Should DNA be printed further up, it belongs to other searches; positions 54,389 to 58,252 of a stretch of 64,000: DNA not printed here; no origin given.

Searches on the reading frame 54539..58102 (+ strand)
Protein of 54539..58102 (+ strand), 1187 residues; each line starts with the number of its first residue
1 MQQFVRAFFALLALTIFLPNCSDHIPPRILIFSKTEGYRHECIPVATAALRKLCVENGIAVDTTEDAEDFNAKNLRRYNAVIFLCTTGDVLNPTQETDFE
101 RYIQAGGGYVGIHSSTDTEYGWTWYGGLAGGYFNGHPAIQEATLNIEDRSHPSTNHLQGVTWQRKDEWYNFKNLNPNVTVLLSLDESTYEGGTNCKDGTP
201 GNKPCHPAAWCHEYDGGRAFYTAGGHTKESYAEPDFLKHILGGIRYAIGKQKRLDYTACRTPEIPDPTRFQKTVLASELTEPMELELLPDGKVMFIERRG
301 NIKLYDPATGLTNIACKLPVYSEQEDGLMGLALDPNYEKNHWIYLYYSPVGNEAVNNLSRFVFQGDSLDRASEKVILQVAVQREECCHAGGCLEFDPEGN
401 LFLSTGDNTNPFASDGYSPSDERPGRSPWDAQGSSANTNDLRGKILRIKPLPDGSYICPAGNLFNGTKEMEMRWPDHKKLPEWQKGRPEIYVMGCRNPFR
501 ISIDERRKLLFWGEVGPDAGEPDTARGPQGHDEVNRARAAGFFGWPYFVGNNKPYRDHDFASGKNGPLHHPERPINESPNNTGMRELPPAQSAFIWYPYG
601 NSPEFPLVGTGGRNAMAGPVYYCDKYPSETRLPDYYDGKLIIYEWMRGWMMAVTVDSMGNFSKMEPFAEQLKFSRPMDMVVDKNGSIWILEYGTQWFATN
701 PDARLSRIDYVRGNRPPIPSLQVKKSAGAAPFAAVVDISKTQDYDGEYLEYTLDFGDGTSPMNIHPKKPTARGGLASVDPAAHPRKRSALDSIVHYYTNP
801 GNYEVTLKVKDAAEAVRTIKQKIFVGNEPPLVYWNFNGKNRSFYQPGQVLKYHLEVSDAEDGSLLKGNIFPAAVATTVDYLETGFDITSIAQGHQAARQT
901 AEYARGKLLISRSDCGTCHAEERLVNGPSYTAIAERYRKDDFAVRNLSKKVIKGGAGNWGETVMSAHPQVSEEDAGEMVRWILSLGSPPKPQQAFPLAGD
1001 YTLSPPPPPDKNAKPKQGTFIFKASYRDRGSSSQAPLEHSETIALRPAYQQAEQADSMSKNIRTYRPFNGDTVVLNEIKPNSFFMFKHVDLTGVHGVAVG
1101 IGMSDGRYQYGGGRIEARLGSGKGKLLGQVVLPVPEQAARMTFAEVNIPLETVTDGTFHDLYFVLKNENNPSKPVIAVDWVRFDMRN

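Call 78: search_protein_families(library=pfam, proteins=[window:54539-58102:+], max_evalue=0.00001)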
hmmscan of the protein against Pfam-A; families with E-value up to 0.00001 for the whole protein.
window:54539-58102:+ (1187 aa): 5 families
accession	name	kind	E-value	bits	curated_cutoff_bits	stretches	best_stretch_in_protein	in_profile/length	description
PF06283.17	ThuA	-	3e-76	256.8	33.4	1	28-247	1-209/209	Trehalose utilisation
PF07995.17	GSDH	-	2.1e-33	116.4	25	1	279-561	1-234/332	Glucose / Sorbosone dehydrogenase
PF18911.6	PKD_4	-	7.4e-11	42.4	27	0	791-818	50-78/85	PKD domain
PF00801.26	PKD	-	7.8e-09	35.9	23.5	1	730-817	17-73/80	PKD domain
PF03422.21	CBM_6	-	5.8e-06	27.1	28.9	0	1052-1184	2-124/125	Carbohydrate binding module (family 6)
